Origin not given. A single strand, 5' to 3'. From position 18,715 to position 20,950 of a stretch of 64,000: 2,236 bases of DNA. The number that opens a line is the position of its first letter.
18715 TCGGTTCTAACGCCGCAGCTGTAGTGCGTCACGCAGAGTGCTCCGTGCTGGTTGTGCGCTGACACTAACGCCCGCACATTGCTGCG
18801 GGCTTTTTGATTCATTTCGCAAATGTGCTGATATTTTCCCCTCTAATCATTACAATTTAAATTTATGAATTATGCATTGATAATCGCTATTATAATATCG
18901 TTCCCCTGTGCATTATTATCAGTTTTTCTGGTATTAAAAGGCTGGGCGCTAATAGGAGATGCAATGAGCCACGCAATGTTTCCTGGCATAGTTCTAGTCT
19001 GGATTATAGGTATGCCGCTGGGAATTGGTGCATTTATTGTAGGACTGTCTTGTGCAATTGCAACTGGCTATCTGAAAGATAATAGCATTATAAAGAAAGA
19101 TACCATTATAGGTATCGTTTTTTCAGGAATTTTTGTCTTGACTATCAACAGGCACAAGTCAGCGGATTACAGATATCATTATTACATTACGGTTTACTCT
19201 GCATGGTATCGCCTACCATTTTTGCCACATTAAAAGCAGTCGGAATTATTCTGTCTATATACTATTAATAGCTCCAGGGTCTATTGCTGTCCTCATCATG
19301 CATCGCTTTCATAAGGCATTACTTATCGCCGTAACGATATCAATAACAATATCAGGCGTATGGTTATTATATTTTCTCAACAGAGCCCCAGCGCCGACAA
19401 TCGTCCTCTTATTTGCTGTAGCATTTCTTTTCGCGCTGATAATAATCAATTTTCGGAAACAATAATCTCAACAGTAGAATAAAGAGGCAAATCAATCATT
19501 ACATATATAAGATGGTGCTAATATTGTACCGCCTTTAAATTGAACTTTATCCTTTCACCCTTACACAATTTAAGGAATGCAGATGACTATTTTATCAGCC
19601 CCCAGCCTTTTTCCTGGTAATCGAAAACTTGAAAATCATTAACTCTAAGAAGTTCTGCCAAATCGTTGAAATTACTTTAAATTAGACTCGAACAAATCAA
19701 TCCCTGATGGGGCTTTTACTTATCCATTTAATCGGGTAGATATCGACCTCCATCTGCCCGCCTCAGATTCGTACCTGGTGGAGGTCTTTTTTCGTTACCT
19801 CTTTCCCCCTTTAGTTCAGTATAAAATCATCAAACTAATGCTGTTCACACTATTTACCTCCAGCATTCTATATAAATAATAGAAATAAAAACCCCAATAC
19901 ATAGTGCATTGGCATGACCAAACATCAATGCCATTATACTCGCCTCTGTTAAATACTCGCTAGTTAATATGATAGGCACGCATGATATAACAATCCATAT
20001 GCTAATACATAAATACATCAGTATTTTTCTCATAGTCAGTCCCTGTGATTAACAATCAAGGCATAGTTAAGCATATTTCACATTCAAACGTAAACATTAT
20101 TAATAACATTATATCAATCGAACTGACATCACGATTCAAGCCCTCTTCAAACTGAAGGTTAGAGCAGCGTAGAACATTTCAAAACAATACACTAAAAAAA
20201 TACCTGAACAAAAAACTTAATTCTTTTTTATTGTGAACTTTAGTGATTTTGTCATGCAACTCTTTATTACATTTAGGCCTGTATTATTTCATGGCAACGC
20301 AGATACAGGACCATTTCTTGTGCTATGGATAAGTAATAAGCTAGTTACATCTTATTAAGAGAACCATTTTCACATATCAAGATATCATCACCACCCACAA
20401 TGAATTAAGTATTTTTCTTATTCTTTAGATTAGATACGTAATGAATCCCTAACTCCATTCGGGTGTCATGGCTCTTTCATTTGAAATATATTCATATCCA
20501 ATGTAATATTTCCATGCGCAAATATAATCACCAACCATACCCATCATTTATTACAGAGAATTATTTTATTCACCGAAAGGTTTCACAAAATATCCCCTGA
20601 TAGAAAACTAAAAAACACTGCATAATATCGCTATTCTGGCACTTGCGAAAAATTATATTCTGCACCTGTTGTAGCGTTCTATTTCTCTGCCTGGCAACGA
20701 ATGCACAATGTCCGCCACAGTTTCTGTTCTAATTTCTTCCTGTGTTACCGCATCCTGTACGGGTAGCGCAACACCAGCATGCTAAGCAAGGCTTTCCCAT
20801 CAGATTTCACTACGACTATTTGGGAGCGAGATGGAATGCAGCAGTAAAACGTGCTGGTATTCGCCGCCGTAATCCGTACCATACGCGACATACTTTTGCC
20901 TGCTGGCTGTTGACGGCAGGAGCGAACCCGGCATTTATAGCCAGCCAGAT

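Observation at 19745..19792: Orphan strong hairpin plus T-run in the ORF-free stretch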

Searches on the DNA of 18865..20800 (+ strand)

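Call 6: search_dna_similar(query=window:19400-20800:+, collection=ecoli_genomes, mode=near, max_rows=15)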
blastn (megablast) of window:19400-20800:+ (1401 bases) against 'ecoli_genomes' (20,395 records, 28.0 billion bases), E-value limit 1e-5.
Records with a match: 1049; places in all: 1051; records where one place covers at least 80% of the query: 1043.
Genomes with a match: 1049 of 5426; with a place that covers at least 80% of the query: 1043. Places per genome that has any: lowest 1, median 1, highest 2. On chromosomes: 1050 places; on plasmids: 1.
Best place of each record, by identity: >=99% 564; 95-99% 482; 80-90% 3.
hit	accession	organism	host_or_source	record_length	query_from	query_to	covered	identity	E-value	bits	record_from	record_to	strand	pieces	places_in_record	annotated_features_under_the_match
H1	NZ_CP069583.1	Escherichia coli strain FDAARGOS_1265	Homo sapiens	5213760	1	1401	100%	100.0%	0e+0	2607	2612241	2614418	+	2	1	IS1-like element IS1A family transposase | DUF1627 domain-containing protein | metal ABC transporter permease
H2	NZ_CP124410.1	Escherichia coli strain AVS0543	environmental: river near WWTP effluent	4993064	1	1401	100%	100.0%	0e+0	2605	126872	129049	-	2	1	IS1-like element IS1B family transposase | DUF1627 domain-containing protein | metal ABC transporter permease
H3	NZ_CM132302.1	Escherichia coli strain 2020C08-115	Homo sapiens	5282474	1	1401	100%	100.0%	0e+0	2605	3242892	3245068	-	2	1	IS1 family transposase | DUF1627 domain-containing protein | metal ABC transporter permease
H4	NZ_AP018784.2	Escherichia coli strain SK1144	-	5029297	1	1401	100%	100.0%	0e+0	2588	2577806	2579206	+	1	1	DUF1627 domain-containing protein | metal ABC transporter permease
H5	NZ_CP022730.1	Escherichia coli strain SA186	Homo sapiens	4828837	1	1401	100%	100.0%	0e+0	2588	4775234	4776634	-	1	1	DUF1627 domain-containing protein | metal ABC transporter permease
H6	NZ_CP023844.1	Escherichia coli strain 4/1-1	Homo sapiens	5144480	1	1401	100%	100.0%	0e+0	2588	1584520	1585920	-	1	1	DUF1627 domain-containing protein | metal ABC transporter permease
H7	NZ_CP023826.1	Escherichia coli strain 4/4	Homo sapiens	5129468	1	1401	100%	100.0%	0e+0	2588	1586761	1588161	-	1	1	DUF1627 domain-containing protein | metal ABC transporter permease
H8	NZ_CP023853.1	Escherichia coli strain 2/0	Homo sapiens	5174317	1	1401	100%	100.0%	0e+0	2588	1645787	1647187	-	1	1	DUF1627 domain-containing protein | metal ABC transporter permease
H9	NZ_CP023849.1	Escherichia coli strain 4/0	Homo sapiens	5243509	1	1401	100%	100.0%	0e+0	2588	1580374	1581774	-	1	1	DUF1627 domain-containing protein | metal ABC transporter permease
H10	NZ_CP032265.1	Escherichia coli strain AR_0089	missing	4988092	1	1401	100%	100.0%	0e+0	2588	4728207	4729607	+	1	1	DUF1627 domain-containing protein | metal ABC transporter permease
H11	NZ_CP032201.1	Escherichia coli strain AR_0086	missing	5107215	1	1401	100%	100.0%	0e+0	2588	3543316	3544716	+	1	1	DUF1627 domain-containing protein | metal ABC transporter permease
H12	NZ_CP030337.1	Escherichia coli strain AR_451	missing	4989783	1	1401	100%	100.0%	0e+0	2588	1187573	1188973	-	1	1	DUF1627 domain-containing protein | metal ABC transporter permease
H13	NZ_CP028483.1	Escherichia coli strain E41-1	Homo sapiens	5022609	1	1401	100%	100.0%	0e+0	2588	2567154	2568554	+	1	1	DUF1627 domain-containing protein | metal ABC transporter permease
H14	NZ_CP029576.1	Escherichia coli strain DA33135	Homo sapiens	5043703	1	1401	100%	100.0%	0e+0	2588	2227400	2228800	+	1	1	DUF1627 domain-containing protein | metal ABC transporter permease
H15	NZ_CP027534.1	Escherichia coli strain AR_0081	missing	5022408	1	1401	100%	100.0%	0e+0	2588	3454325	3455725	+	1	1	DUF1627 domain-containing protein | metal ABC transporter permease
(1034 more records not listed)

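Call 7: get_annotated_region(hit=H4, flank=6000)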
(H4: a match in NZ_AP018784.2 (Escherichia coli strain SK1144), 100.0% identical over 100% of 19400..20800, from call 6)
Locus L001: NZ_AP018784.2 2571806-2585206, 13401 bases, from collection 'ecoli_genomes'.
description: Escherichia coli strain SK1144 chromosome, complete genome
organism: Escherichia coli strain SK1144 (NCBI taxid 562)
replicon: chromosome; assembly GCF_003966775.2
host: -; source: -; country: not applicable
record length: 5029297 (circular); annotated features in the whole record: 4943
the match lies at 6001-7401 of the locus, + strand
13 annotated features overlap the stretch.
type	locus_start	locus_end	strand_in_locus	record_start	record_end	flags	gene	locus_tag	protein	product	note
CDS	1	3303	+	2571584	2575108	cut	nifJ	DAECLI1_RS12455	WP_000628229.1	pyruvate:ferredoxin (flavodoxin) oxidoreductase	-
CDS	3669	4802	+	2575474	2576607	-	ompN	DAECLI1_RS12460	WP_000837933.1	porin OmpN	-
CDS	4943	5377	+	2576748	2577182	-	uspF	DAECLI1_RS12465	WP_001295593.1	universal stress protein UspF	-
CDS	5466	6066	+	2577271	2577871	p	-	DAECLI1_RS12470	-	metal ABC transporter permease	frameshifted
CDS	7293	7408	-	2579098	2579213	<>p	-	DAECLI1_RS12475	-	DUF1627 domain-containing protein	frameshifted; incomplete; partial in the middle of a contig; missing N-terminus and C-terminus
CDS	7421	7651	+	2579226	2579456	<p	-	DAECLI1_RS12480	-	tyrosine-type recombinase/integrase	incomplete; partial in the middle of a contig; missing N-terminus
CDS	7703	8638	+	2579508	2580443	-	ttcA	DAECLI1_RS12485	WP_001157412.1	tRNA 2-thiocytidine(32) synthetase TtcA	-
CDS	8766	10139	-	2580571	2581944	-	dbpA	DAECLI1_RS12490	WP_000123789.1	ATP-dependent RNA helicase DbpA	-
CDS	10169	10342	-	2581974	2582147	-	ynaL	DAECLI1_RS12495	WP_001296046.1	proline-rich small protein YnaL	-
CDS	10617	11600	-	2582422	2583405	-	zntB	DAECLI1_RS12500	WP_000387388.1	zinc transporter ZntB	-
CDS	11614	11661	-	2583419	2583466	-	ydaN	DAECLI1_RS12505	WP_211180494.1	protein YnaN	-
CDS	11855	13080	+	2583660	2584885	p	dgcM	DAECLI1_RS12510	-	diguanylate cyclase DgcM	frameshifted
CDS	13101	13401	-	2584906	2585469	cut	smrA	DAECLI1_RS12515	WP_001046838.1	DNA endonuclease SmrA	-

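Call 8: search_dna_similar(query=window:19466-20750:+, collection=phages, mode=distant, max_rows=15)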
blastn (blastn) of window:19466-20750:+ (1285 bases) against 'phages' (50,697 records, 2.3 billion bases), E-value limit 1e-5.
Records with a match: 28; places in all: 46; records where one place covers at least 80% of the query: 0.
Best place of each record, by identity: 95-99% 1; 90-95% 13; 80-90% 9; 60-80% 5.
By first word of the organism name: Escherichia 16; Enterobacteria 6; Stx2a-converting 5; Actinobacillus 1.
By host as written in the record: - 14; Escherichia coli 9; Escherichia coli ECOR13 1; Escherichia coli str. K-12 substr. MG1655 1; Escherichia coli SA53 1; Escherichia coli 442/2 1; Actinobacillus pleuropneumoniae 1.
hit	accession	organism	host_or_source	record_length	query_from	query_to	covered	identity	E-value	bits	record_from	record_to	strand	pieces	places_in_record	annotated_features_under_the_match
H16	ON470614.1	Escherichia phage vB_EcoS-666R9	Escherichia coli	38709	1122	1281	12%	80.6%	4e-13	153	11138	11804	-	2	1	LygF | putative YdaW family protein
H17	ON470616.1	Escherichia phage vB_EcoS-673R7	Escherichia coli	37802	1122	1281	12%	80.6%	4e-13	153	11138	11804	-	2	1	LygF | putative YdaW family protein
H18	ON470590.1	Escherichia phage vB_EcoS-613R10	Escherichia coli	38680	1122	1281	12%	80.6%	4e-13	153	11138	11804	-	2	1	LygF | similar to DNA replication protein DnaC-like protein; ...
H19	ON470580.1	Escherichia phage vB_EcoM-606R7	Escherichia coli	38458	1122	1235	9%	75.7%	6e-11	75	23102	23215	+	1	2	LygF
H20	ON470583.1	Escherichia phage vB_EcoS-689R5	Escherichia coli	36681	1122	1235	9%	75.7%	6e-11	75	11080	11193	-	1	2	none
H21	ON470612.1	Escherichia phage vB_EcoS-640R1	Escherichia coli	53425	1122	1235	9%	73.0%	1e-6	62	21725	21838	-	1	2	LygF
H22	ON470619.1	Escherichia phage vB_EcoS-813R8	Escherichia coli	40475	1122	1235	9%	73.0%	1e-6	62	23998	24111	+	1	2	LygF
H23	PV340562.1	Escherichia phage PhiR42_1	Escherichia coli ECOR13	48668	1122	1222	8%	74.5%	1e-6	61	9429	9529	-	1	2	LygF protein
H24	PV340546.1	Escherichia phage PhiR5_2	Escherichia coli str. K-12 substr. ...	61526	1227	1281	4%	96.4%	8e-16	92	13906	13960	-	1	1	hypothetical protein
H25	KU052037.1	Escherichia phage Rac-SA53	Escherichia coli SA53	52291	1227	1281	4%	94.5%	4e-14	87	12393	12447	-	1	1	hypothetical protein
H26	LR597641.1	Escherichia phage mEp460_ev081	-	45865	273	334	5%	82.3%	4e-7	64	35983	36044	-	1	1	MokW protein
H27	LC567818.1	Stx2a-converting phage Stx2_14040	-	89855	1227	1281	4%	92.7%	4e-13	82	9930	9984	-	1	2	Enterobacteria phage PPompW_14040 | hypothetical protein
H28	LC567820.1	Stx2a-converting phage Stx2_14744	-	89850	1227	1281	4%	92.7%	4e-13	82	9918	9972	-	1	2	Enterobacteria phage PPompW_14744 | hypothetical protein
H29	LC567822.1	Enterobacteria phage PPompW_132418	-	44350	1227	1281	4%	92.7%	4e-13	82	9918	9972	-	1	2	hypothetical protein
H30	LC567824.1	Stx2a-converting phage Stx2_499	-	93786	1227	1281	4%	92.7%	4e-13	82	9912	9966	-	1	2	Enterobacteria phage PPompW_499 | hypothetical protein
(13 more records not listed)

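Call 9: search_dna_similar(query=window:19466-20750:+, collection=plasmids, mode=distant, max_rows=20)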
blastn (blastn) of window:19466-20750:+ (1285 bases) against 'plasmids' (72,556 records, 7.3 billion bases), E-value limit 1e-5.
Records with a match: 14; places in all: 14; records where one place covers at least 80% of the query: 2.
Best place of each record, by identity: >=99% 1; 95-99% 1; 90-95% 8; 80-90% 1; 60-80% 3.
By first word of the organism name: Escherichia 14.
By predicted mobility (MOB-suite, as given by PLSDB): non-mobilizable 14.
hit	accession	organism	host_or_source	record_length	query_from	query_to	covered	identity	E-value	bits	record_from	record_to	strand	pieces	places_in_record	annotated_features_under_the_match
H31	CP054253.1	Escherichia coli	Homo sapiens,bone infection of foot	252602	1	1285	100%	100.0%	0e+0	2318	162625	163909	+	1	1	none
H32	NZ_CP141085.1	Escherichia coli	Homo sapiens,Infected Human Urine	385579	1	1285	100%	98.5%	0e+0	2232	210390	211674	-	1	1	none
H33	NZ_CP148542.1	Escherichia coli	Dog,single cell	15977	1122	1281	12%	82.0%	3e-15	161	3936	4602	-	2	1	DUF977 family protein | DUF1627 domain-containing protein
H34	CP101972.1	Escherichia coli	Microbe organism,goat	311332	1122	1281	12%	80.0%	1e-13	149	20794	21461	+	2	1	DUF977 family protein | DUF1627 domain-containing protein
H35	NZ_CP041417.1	Escherichia coli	goat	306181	1122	1281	12%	80.0%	1e-13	149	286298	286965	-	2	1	DUF977 family protein | DUF1627 domain-containing protein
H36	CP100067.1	Escherichia coli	cell culture,feces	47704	1122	1233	9%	76.1%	2e-10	76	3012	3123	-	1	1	DUF977 family protein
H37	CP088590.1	Escherichia coli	Homo sapiens,blood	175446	1227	1281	4%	94.5%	1e-13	87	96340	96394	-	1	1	DUF1627 domain-containing protein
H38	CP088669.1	Escherichia coli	Homo sapiens,blood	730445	1227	1281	4%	94.5%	1e-13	87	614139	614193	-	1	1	DUF1627 domain-containing protein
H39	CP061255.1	Escherichia coli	Homo sapiens,cell culture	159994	1227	1281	4%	94.5%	1e-13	87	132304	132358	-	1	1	DUF1627 domain-containing protein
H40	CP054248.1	Escherichia coli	Homo sapiens,bone infection of foot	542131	1227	1281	4%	94.5%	1e-13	87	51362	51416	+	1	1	DUF1627 domain-containing protein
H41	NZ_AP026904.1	Escherichia coli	Canis lupus familiaris,cell ...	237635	1227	1281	4%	94.5%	1e-13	87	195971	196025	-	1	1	DUF1627 domain-containing protein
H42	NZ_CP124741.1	Escherichia coli O157:H7 str. EDL933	Homo sapiens,feces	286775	1227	1281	4%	94.5%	1e-13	87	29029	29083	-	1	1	DUF1627 domain-containing protein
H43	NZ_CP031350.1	Escherichia coli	Cattle,whole organism,feces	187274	1227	1281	4%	92.7%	1e-12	82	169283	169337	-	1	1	DUF1627 domain-containing protein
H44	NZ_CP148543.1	Escherichia coli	-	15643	1227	1281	4%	90.9%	6e-11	78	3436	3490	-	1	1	DUF1627 domain-containing protein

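Call 10: get_annotated_region(hit=H26, flank=1500)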
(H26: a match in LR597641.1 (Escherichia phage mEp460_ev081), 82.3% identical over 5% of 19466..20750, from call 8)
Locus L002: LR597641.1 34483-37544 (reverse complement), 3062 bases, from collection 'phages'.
description: Escherichia phage mEp460_ev081 genome assembly, chromosome: 1.
organism: Escherichia phage mEp460_ev081 (NCBI taxid 2695846)
taxonomy: Viruses; Duplodnaviria; Heunggongvirae; Uroviricota; Caudoviricetes
host: -; source: -; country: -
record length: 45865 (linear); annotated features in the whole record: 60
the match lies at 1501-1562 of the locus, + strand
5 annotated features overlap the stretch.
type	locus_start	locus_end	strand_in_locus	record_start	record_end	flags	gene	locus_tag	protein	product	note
CDS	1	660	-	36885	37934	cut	-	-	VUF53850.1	Phage antitermination protein Q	-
CDS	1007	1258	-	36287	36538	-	-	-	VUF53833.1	Hypothetical rem protein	-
CDS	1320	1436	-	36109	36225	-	-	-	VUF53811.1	hypothetical protein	-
CDS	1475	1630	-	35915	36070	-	-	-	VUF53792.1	MokW protein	-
CDS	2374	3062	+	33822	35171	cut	-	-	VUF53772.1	hypothetical protein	-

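Call 15: search_dna_similar(query=window:19600-19900:+, collection=ecoli_genomes, mode=distant, max_rows=40, rows=spread)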
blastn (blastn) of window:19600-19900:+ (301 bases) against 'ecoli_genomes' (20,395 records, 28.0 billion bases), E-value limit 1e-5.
Records with a match: 1180; places in all: 1196; records where one place covers at least 80% of the query: 1043.
Genomes with a match: 1179 of 5426; with a place that covers at least 80% of the query: 1043. Places per genome that has any: lowest 1, median 1, highest 3. On chromosomes: 1195 places; on plasmids: 1.
Best place of each record, by identity: >=99% 634; 95-99% 410; 80-90% 136.
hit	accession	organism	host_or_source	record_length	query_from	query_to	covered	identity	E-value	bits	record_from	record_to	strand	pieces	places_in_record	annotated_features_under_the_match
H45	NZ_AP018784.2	Escherichia coli strain SK1144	-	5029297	1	301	100%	100.0%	1e-151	544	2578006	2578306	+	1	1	none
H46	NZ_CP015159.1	Escherichia coli strain Eco889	-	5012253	1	301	100%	100.0%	1e-151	544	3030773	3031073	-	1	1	none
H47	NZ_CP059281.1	Escherichia coli strain C9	water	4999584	1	301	100%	100.0%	1e-151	544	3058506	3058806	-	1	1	none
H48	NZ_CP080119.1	Escherichia coli strain M45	Homo sapiens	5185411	1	301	100%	100.0%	1e-151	544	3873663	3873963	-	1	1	none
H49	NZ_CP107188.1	Escherichia coli strain R2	human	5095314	1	301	100%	100.0%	1e-151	544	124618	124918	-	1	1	none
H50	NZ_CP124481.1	Escherichia coli strain AVS0756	wastewater efflux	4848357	1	301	100%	100.0%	1e-151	544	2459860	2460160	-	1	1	none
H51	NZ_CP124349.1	Escherichia coli strain AVS0453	environmental-WWTP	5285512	1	301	100%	100.0%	1e-151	544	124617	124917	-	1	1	none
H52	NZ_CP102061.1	Escherichia coli strain C31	Homo sapiens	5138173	1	301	100%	100.0%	1e-151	544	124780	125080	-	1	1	none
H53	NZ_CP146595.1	Escherichia coli strain A1.S1.18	Homo sapiens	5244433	1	301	100%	100.0%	1e-151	544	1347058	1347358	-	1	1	none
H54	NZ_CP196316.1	Escherichia coli strain AH19B041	Homo sapiens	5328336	1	301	100%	100.0%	1e-151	544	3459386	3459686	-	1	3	none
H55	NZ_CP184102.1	Escherichia coli strain AZ 187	Homo sapiens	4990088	1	301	100%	100.0%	1e-151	544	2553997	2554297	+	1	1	none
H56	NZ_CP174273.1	Escherichia coli O25b:H4-ST131 strain MB1159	Homo sapiens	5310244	1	301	100%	100.0%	1e-151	544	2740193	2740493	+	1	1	none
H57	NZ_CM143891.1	Escherichia coli strain E27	Homo sapiens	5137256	1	301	100%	100.0%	1e-151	544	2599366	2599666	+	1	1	none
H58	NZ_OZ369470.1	Escherichia coli strain Esc11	not applicable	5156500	1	301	100%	100.0%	1e-151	544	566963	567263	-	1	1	none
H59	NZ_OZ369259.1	Escherichia coli strain Esc23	not applicable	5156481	1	301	100%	100.0%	1e-151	544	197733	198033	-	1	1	none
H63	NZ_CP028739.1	Escherichia coli strain A36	Pseudomys apodemoides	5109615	1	301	100%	99.7%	5e-150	539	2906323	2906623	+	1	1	none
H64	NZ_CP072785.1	Escherichia coli strain JA0265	not applicable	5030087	2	301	100%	99.3%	2e-148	533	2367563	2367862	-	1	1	none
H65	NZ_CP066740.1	Escherichia coli strain R12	rat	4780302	2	301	100%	99.0%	9e-147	528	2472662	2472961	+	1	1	none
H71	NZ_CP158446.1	Escherichia coli strain CFT073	Homo sapiens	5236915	2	301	100%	98.7%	1e-145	524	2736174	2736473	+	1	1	none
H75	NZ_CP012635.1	Escherichia coli strain SF-088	Homo sapiens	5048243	2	301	100%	98.3%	5e-144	519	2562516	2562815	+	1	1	none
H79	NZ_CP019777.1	Escherichia coli NU14 strain NU14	Homo sapiens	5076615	2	301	100%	98.3%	6e-143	516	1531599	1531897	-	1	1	none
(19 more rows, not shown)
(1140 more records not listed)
